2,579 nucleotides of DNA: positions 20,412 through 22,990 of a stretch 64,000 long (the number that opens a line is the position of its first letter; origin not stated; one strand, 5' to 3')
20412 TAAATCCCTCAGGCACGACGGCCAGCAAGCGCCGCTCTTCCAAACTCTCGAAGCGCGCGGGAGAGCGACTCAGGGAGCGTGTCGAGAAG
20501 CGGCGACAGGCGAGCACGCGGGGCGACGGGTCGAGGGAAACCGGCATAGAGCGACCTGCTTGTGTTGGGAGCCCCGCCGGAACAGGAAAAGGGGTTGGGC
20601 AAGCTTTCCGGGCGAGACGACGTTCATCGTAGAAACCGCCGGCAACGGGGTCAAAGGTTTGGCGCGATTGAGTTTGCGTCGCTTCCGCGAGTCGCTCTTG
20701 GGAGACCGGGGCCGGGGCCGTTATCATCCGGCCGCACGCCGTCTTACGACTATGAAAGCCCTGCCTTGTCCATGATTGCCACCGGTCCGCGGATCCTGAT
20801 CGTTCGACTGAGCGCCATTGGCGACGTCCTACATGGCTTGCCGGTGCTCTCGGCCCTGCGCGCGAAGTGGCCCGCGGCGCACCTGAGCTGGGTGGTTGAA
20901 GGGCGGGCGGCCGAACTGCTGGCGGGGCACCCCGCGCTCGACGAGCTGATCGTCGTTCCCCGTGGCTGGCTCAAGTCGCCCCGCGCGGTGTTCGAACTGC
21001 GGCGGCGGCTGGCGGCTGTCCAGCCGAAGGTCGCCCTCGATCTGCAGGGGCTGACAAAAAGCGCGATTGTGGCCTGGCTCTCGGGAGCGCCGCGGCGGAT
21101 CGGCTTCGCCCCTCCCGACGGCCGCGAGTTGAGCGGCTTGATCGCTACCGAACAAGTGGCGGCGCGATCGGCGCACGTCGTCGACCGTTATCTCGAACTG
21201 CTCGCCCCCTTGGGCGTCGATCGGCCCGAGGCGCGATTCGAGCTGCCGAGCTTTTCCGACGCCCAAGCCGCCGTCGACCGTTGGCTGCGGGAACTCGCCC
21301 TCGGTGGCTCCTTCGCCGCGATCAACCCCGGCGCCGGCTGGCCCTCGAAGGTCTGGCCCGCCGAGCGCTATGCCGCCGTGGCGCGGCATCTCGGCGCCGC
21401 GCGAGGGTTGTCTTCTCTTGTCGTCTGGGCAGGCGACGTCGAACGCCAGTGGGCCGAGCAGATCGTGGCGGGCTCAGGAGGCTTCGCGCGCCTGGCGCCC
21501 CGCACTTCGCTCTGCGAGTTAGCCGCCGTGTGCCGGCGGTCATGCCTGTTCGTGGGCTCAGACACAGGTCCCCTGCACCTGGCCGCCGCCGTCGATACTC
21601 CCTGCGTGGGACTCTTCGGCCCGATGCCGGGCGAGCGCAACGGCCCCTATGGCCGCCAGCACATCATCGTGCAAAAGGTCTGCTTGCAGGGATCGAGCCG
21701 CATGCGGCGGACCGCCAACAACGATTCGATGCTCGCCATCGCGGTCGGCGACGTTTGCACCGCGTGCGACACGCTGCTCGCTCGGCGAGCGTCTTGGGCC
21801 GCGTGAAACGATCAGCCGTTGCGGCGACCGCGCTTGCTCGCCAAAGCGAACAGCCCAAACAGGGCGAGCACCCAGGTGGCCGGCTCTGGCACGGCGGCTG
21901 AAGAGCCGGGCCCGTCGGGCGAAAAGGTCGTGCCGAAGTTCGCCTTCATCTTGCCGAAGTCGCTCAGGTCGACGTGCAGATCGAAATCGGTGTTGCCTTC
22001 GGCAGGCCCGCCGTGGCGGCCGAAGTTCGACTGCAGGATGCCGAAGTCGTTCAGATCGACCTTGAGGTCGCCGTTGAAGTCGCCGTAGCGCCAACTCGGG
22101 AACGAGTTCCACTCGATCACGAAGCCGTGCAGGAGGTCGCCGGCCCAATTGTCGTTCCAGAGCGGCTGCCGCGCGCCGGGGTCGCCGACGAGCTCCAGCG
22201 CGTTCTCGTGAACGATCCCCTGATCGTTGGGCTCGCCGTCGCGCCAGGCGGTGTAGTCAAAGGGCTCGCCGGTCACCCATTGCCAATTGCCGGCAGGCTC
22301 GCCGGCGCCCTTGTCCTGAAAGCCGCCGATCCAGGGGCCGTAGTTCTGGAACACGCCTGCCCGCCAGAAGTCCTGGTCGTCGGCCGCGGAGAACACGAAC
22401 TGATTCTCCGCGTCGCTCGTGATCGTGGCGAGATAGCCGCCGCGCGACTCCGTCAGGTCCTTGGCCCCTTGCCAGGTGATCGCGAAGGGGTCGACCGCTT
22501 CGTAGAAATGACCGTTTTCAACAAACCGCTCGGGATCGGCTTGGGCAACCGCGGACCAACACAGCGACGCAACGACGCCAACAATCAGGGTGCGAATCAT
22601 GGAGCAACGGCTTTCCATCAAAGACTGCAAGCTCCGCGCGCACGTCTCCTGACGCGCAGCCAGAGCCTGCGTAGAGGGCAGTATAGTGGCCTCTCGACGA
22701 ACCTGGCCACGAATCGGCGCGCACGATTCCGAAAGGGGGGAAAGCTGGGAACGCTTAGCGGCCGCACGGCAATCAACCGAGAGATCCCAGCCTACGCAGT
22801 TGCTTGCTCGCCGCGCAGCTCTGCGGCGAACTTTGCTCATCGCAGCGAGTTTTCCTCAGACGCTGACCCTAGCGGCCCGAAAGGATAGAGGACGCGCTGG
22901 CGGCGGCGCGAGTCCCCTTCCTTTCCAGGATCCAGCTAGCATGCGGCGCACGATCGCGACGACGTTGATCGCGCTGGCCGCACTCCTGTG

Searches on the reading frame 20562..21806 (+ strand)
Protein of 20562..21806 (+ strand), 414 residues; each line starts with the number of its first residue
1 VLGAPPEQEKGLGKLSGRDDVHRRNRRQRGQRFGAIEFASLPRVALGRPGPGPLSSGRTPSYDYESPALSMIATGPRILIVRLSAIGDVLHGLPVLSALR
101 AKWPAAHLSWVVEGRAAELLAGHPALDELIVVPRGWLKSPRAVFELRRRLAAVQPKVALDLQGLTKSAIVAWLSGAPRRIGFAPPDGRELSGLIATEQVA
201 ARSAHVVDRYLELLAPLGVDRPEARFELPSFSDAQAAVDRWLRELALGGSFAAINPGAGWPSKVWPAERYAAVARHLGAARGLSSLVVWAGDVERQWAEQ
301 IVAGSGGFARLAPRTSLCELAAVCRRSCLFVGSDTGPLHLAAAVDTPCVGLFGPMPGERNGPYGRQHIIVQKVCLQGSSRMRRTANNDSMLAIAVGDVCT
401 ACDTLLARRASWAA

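Call 49: search_protein_families(library=pfam, proteins=[window:20562-21806:+], max_evalue=0.00001)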
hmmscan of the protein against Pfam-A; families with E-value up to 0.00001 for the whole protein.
window:20562-21806:+ (414 aa): 1 family
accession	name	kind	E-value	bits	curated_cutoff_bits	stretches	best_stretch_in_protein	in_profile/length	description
PF01075.23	Glyco_transf_9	-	1.2e-40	139.8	22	1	144-380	2-236/247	Glycosyltransferase family 9 (heptosyltransferase)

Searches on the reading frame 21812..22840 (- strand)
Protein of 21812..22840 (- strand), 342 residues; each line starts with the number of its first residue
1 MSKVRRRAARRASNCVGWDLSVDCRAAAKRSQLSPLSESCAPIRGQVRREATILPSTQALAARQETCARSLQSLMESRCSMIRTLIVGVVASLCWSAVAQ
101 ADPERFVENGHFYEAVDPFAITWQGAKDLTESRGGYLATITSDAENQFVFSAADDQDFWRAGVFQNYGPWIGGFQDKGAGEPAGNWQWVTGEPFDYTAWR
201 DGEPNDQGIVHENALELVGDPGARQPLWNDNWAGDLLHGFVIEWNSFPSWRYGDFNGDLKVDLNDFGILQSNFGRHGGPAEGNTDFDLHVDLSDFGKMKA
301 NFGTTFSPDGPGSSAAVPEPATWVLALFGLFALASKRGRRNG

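Call 40: search_protein_families(library=pfam, proteins=[window:21812-22840:-], max_evalue=0.01)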
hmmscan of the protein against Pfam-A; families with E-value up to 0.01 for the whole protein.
window:21812-22840:- (342 aa): 2 families
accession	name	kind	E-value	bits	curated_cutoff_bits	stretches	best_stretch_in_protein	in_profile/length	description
PF00059.27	Lectin_C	-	7.3e-06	27.1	22.6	1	122-207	4-76/107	Lectin C-type domain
PF07589.16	PEP-CTERM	-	3.1e-05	24.3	20.7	1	316-337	1-22/24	PEP-CTERM motif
